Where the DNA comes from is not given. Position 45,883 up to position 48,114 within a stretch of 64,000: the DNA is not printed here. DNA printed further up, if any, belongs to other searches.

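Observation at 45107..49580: SF2 helicase - MORC-like GHKL ATPase - PLD nuclease operon co-transcribed with sspA: candidate new PT-coupled restriction module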

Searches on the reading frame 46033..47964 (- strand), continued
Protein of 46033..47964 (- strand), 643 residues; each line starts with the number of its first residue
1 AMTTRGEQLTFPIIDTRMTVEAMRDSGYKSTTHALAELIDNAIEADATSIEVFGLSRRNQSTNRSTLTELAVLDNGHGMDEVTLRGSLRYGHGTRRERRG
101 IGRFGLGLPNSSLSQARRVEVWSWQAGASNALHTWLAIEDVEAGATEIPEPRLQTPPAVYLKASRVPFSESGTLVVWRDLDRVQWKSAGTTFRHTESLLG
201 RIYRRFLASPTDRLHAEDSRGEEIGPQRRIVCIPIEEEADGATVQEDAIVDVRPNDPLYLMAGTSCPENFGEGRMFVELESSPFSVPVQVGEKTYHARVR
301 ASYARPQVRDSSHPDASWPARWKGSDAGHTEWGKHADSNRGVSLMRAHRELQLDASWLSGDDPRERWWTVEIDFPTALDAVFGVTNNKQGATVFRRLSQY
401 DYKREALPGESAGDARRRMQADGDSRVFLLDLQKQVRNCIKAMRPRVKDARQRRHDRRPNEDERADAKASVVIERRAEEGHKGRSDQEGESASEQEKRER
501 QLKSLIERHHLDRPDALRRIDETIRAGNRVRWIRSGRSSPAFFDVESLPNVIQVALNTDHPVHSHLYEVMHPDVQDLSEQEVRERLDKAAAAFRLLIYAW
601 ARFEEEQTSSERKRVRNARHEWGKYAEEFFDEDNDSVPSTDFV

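Call 61: search_protein_families(library=pfam, proteins=[L099:11761-12903:+, L096:11783-12865:+, L105:7412-8836:+, L076:6030-8333:+, L008:3833-6193:+, L008:6181-8187:+, L118:5127-6581:-, L118:6665-8320:+, L128:3449-7201:-, L076:5368-6060:+], max_evalue=0.001)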
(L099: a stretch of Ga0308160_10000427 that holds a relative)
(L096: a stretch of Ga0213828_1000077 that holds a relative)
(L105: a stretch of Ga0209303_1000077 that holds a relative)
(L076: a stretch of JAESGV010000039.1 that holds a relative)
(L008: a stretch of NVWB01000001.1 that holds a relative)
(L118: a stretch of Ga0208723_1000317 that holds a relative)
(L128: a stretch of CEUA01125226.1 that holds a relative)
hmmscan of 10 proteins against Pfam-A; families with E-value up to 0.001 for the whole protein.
L099:11761-12903:+ (381 aa): 0 families

L096:11783-12865:+ (361 aa): 0 families

L105:7412-8836:+ (475 aa): 2 families
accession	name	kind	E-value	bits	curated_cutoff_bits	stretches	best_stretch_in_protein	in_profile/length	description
PF13395.12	HNH_4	-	3.9e-10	40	22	1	344-391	1-53/54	HNH endonuclease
PF01381.28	HTH_3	-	2e-06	28.2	23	1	22-71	1-50/55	Helix-turn-helix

L076:6030-8333:+ (768 aa): 1 family
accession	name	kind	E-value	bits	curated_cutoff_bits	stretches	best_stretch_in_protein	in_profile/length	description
PF14072.11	DndB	-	3.3e-08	33.4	29.1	1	75-313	24-179/338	DNA-sulfur modification-associated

L008:3833-6193:+ (787 aa): 3 families
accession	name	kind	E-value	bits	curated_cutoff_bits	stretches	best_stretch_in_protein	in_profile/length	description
PF02518.31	HATPase_c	-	3.1e-18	66.7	26.4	1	672-783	6-109/111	Histidine kinase-, DNA gyrase B-, and HSP90-like ATPase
PF13589.12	HATPase_c_3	-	5.7e-17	62.5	25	1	111-202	29-110/137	Histidine kinase-, DNA gyrase B-, and HSP90-like ATPase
PF19191.5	HEF_HK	-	1.9e-05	25.5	24.1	1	561-621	2-63/67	HEF_HK domain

L008:6181-8187:+ (669 aa): 0 families

L118:5127-6581:- (485 aa): 0 families

L118:6665-8320:+ (552 aa): 2 families
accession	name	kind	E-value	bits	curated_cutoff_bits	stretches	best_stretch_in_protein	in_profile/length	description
PF13589.12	HATPase_c_3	-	9.1e-27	94.2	25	1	32-159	1-122/137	Histidine kinase-, DNA gyrase B-, and HSP90-like ATPase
PF02518.31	HATPase_c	-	0.00054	20.8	26.4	0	37-115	9-79/111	Histidine kinase-, DNA gyrase B-, and HSP90-like ATPase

L128:3449-7201:- (1251 aa): 6 families
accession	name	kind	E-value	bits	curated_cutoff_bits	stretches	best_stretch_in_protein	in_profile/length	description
PF03235.19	GmrSD_N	-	1.6e-23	84.3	33.2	1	75-303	3-198/199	GmrSD restriction endonuclease, N-terminal domain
PF07510.16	GmrSD_C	-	2.1e-08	34.6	23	1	586-746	13-136/138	GmrSD restriction endonucleases, C-terminal domain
PF22785.1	Tc-R-P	-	5.1e-07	30.6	27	1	1145-1193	52-100/106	Polymorphic toxin system, DSP-PTPase phosphatase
PF22784.1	PTP-SAK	-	1.1e-06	29.3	27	1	1147-1206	62-120/153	Swiss Army Knife protein, DSP-PTPase phosphatase domain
PF22741.1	PTP-NADK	-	0.00051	19.9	27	0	1146-1208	83-144/163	DSP-PTPase phosphatase fused to NAD+ Kinase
PF00782.25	DSPc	-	0.00071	19.8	33.5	0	1155-1193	56-94/133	Dual specificity phosphatase, catalytic domain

L076:5368-6060:+ (231 aa): 0 families

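Call 71: predict_structure(alignment_id=A3)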
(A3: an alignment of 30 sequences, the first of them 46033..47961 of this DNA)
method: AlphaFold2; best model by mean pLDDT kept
length: 642 residues; sequences in the alignment: 30
mean_pLDDT: 69.6   pTM: 0.62
mean pLDDT of the five models: 69.6, 66.8, 64.3, 60.8, 56.9
residues with pLDDT >= 90: 64; 70-90: 317; 50-70: 117; < 50: 144
segments of 3 or more residues with pLDDT < 50: 1-6, 25-27, 91-102, 104-113, 449-480, 562-575, 577-642
pLDDT, mean of each block of 10 residues (from residue 1): 44 65 56 76 86 88 85 86 71 40 41 69 72 86 84 88 76 84 75 88 87 78 87 87 92 72 64 80 86 88 87 85 83 85 84 81 86 79 65 69 77 83 76 90 74 35 36 39 61 81 81 84 65 57 67 62 45 45 40 40 40 36 33 27 26
secondary structure, 60 per line:
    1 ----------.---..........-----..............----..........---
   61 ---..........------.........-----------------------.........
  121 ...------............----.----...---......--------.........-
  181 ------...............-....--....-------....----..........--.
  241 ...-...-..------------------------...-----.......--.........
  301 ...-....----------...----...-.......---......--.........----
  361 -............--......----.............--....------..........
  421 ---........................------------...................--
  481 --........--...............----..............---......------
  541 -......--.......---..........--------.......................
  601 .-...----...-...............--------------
elements in order: H15-24 H30-43 E48-57 E64-73 H80-88 E115-123 E130-136 H137-141 E151-153 H157-162 E171-179 H187-201 H203-206 H209-212 H220-223 E228-237 E240-243 E275-277 E283-289 E292-303 H305-308 H330-336 E340-345 E348-353 H362-366 E367-373 H376-381 H386-398 H401-404 H411-420 H424-447 H460-478 H483-490 H493-507 H512-525 E529-534 E542-547 E550-556 H560-569 H578-601 H614-628

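Call 77: find_related_loci(query=A1, collection=viral_contigs, flank=10000)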
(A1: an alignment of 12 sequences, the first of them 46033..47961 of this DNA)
Query A1 (642 aa) in viral_contigs; peptide patterns used: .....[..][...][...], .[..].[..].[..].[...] (x = any residue, [..] = any of these).
190 stretches matched a pattern; 36 encode a relative of the query (tblastn E <= 1e-3); 36 distinct loci.
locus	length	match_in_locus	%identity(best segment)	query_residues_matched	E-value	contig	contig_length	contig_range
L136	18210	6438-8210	36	12-632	7e-119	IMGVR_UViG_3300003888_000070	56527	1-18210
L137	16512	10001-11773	34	12-629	1e-97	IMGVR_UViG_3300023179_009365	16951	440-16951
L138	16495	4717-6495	33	10-631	3e-88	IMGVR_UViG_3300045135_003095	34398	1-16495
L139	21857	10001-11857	42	5-631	2e-153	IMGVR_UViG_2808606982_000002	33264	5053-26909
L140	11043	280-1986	31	11-629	2e-74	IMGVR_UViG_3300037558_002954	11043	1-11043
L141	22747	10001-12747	31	6-621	3e-38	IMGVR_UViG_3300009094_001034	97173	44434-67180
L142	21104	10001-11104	29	1-396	2e-31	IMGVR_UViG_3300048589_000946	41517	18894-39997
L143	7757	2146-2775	30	19-225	3e-15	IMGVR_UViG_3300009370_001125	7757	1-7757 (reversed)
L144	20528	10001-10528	27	19-208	2e-10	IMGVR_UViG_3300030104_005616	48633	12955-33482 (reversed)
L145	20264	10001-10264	33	16-113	2e-8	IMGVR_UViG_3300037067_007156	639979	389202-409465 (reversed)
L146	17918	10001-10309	35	9-119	2e-8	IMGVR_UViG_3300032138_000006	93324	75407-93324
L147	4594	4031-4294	33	33-122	5e-8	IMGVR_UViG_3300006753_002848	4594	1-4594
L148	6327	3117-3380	33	33-122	8e-8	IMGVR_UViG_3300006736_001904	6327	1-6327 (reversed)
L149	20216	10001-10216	36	28-112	9e-8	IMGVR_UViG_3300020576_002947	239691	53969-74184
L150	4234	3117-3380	32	33-122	2e-7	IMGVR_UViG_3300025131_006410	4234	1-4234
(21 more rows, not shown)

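Call 80: search_protein_families(library=pfam, proteins=[L133:15807-16886:+, L133:18237-19679:-, L129:5848-8154:+], max_evalue=0.001)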
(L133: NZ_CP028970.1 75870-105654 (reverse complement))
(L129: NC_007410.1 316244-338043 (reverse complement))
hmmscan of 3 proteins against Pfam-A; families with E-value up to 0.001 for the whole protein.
L133:15807-16886:+ (359 aa): 0 families

L133:18237-19679:- (480 aa): 1 family
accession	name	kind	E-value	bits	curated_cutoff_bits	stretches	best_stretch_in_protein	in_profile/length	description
PF04471.18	Mrr_cat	-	0.0001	22.8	21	1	325-431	4-90/115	Restriction endonuclease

L129:5848-8154:+ (768 aa): 1 family
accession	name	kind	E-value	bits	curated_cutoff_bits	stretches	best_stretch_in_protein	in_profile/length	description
PF14072.11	DndB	-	1.8e-07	31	29.1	1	57-274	29-179/338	DNA-sulfur modification-associated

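Call 81: search_protein_families(library=padloc, proteins=[L133:15807-16886:+, L133:18237-19679:-, L129:5848-8154:+], max_evalue=0.001)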
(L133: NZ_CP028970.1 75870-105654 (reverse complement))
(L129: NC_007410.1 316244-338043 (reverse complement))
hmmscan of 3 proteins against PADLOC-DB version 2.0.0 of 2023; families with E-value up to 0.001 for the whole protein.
L133:15807-16886:+ (359 aa): 1 family
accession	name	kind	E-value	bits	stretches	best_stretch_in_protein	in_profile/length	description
PDLC00735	Effector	-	7.3e-10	36.3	1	1-95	1-94/462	Endonuclease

L133:18237-19679:- (480 aa): 0 families

L129:5848-8154:+ (768 aa): 1 family
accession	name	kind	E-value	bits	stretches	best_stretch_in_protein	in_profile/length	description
PDLC02658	DndB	-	0.00067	16.8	0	135-173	83-120/356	DndB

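Call 90: find_encoding_contigs(protein=P0005, flank=10000, max_places=3)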
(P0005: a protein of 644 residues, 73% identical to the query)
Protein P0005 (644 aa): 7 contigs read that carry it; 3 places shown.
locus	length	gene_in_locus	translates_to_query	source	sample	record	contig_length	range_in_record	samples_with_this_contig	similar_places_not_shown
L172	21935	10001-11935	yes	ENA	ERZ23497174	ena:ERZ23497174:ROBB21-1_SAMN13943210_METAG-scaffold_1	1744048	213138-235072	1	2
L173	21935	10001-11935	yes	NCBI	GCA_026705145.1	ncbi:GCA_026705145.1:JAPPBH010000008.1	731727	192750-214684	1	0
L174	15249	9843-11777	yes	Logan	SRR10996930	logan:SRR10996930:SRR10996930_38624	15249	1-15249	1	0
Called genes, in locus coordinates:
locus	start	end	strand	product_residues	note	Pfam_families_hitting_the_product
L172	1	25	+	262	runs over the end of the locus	PF00378:ECH_1, PF16113:ECH_2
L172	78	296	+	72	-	-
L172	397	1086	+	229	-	PF13365:Trypsin_2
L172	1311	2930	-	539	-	PF00078:RVT_1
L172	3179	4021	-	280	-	PF01507:PAPS_reduct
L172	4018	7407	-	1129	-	-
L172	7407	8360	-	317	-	PF13182:DUF4007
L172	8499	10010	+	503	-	PF00270:DEAD, PF04851:ResIII, PF00271:Helicase_C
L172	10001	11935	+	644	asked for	PF13589:HATPase_c_3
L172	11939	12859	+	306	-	PF13091:PLDc_2 (faint)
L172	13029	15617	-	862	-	PF07602:DUF1565 (faint), PF13229:Beta_helix, PF05048:NosD (faint)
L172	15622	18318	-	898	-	PF13385:Laminin_G_3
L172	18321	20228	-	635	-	PF13432:TPR_16 (weak), PF16655:PhoD_N (faint), PF25077:DUF7800, PF09423:PhoD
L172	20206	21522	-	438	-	PF02746:MR_MLE_N, PF13378:MR_MLE_C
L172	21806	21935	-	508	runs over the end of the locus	PF00884:Sulfatase, PF01663:Phosphodiest, PF16347:SGSH_C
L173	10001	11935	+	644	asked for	PF13589:HATPase_c_3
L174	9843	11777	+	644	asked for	PF13589:HATPase_c_3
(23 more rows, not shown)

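Call 92: search_protein_representatives(alignment_id=A3)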
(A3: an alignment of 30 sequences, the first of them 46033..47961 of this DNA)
Query: 30 sequences, 609 profile positions. Proteins with E-value up to 0.001 (for the whole library): 5529; up to 1e-10: 3333; up to 1e-30: 989. The best 150 are listed.
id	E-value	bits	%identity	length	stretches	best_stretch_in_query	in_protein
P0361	1.6e-225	766.8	-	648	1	5-609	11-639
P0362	2.3e-215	733.2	-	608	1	5-609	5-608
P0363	2.8e-212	723.0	-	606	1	3-607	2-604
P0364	1.1e-209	714.5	-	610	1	7-607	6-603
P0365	1.2e-207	707.7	-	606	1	6-609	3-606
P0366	7.6e-207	705.1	-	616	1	3-608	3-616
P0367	4.0e-206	702.7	-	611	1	6-608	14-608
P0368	4.3e-206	702.6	-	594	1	7-609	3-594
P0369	2.0e-205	700.4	-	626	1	4-608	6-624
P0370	2.0e-204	697.1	-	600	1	5-606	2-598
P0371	4.8e-204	695.9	-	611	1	5-607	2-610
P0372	5.2e-203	692.4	-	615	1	3-609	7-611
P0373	9.2e-200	681.7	-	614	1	5-609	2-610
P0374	4.9e-199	679.3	-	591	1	8-609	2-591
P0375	1.8e-198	677.5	-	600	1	5-606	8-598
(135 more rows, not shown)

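Call 94: search_protein_families(library=padloc, alignment_id=A3, max_evalue=0.001)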
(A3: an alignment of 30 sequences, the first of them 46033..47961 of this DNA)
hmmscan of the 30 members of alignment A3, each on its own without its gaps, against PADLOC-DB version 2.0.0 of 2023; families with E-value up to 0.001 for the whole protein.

A. member 1, window:46033-47961:- (642 aa): 1 family
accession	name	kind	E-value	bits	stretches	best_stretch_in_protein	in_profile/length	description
PDLC02204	MzaB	-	6.9e-15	52.5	1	17-207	13-201/500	-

B. families by the number of members that match (of 30 scanned): 2 families
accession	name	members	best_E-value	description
PDLC02204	MzaB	30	2.8e-20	-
PDLC03419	REase_II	1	0.00056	Type II restriction enzyme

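Call 95: search_protein_families(library=padloc, proteins=[L128:3449-7201:-, L004:6600-7667:+, L004:7694-8377:+, L099:11761-12903:+, L105:7412-8836:+, L008:3833-6193:+, L008:6181-8187:+], max_evalue=0.001)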
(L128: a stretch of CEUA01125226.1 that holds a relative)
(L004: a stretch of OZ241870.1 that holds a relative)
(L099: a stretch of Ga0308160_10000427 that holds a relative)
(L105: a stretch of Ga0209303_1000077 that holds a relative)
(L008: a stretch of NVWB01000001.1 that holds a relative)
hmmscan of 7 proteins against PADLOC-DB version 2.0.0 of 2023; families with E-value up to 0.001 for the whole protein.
L128:3449-7201:- (1251 aa): 26 families (the best 25 are shown)
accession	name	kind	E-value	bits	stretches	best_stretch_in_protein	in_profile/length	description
PDLC04157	HEC-06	-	1.2e-31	107.9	2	72-303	13-233/558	-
PDLC04155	HEC-06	-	1.2e-28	98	2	72-303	11-237/562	-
PDLC04154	HEC-06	-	1.7e-26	91.1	2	68-303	9-240/569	-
PDLC02693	Orf5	-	1.5e-25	88.2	1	83-304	10-212/543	Orf5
PDLC02695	Orf5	-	2.3e-22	77.1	1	72-179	9-116/601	Orf5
PDLC02687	Orf5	-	3.7e-20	70.2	1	69-303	4-234/543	Orf5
PDLC02700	Orf5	-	8.4e-18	62.4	1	73-303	3-223/555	Orf5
PDLC02701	Orf5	-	4.2e-17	59.9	1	79-295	17-241/596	Orf5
PDLC02686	Orf5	-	5.6e-13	46.2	1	77-165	16-100/566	Orf5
PDLC02698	Orf5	-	1.8e-12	44.8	1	82-161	20-89/573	Orf5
PDLC02792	SspE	-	3e-11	40.4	1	68-166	8-115/771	SspE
PDLC02688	Orf5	-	3.6e-11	40.4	1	72-309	1-231/554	Orf5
PDLC02692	Orf5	-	8e-11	39.3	1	83-303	9-213/558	Orf5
PDLC02786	SspE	-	9.3e-11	38.8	1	83-177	25-121/766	SspE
PDLC02702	Orf5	-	2.2e-10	38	1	82-162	3-75/543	Orf5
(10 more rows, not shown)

L004:6600-7667:+ (356 aa): 4 families
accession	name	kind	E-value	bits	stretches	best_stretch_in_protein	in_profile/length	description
PDLC03877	NsnA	-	8.2e-29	99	1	17-167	62-210/385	-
PDLC04027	PD-T4-2_A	-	4.2e-12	43.8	1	17-117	49-145/363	-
PDLC03418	REase_II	-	1.3e-06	25.8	1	15-159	27-160/372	Type II restriction enzyme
PDLC04151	HEC-05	-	0.00082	16.2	0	26-52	45-71/600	-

L004:7694-8377:+ (228 aa): 0 families

L099:11761-12903:+ (381 aa): 1 family
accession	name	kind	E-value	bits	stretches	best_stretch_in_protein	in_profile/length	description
PDLC00735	Effector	-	5.3e-15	53.2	1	6-100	1-94/462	Endonuclease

L105:7412-8836:+ (475 aa): 3 families
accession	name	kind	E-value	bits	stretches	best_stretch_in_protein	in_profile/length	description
PDLC01460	Cas9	-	7.1e-07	25.8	1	327-416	486-572/901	"CAS-II-A,CAS-II-B,CAS-II-C; effector__SPE"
PDLC01256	Cas9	-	2.5e-05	21.3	1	320-397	489-568/711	"CAS-II-A,CAS-II-B,CAS-II-C; effector__SPE"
PDLC00973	Cas9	-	5.8e-05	19.8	1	322-393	584-662/830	CRISPR subtype II RNA-guided endonuclease Cas9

L008:3833-6193:+ (787 aa): 2 families
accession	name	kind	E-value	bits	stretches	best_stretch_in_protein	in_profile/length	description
PDLC03419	REase_II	-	7.2e-06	22.6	1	116-185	56-122/695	Type II restriction enzyme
PDLC03485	REase_II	-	0.0007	16.1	0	114-238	51-167/611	Type II restriction enzyme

L008:6181-8187:+ (669 aa): 0 families
